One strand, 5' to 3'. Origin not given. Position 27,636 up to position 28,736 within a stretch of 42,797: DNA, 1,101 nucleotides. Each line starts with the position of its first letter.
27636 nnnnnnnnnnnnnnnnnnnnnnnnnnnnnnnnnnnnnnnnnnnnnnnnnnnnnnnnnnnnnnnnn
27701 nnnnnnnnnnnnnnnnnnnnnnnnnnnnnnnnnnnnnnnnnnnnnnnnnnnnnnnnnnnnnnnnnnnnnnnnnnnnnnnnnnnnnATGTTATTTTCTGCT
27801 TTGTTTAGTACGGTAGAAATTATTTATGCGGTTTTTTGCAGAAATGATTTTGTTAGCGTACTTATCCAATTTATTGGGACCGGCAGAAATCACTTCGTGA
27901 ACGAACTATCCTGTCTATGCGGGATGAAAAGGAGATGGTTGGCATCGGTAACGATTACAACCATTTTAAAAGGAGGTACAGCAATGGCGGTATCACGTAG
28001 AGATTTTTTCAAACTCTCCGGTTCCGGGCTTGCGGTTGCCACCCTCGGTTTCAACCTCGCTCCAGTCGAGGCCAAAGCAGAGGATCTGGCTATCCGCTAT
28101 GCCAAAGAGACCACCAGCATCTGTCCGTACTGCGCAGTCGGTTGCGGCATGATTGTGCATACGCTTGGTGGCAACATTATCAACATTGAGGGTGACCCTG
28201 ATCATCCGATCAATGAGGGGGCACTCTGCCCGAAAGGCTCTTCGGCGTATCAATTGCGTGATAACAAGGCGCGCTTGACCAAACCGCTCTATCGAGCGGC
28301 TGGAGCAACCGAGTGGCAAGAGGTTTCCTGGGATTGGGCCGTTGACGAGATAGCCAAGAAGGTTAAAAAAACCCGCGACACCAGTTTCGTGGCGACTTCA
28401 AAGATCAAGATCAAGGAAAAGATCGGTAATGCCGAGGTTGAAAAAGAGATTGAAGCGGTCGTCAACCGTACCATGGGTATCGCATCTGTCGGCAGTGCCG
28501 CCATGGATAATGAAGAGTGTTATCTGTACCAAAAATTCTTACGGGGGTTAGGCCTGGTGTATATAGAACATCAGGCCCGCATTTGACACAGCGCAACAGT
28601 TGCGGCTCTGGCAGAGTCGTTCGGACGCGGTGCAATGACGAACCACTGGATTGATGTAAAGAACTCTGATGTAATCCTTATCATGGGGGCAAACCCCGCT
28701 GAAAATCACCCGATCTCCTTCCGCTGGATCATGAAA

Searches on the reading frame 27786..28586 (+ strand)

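Call 47: search_protein_families(library=pfam, proteins=[window:27786-28586:+], max_evalue=0.00001)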
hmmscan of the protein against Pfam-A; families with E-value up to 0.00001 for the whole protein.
window:27786-28586:+ (266 aa): 2 families
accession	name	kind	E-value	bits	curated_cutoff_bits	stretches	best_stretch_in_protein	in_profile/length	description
PF04879.21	Molybdop_Fe4S4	-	5.6e-20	71.5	22.7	1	107-157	2-52/55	Molybdopterin oxidoreductase Fe4S4 domain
PF00384.28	Molybdopterin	-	2.6e-06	27.2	24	0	163-198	1-35/353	Molybdopterin oxidoreductase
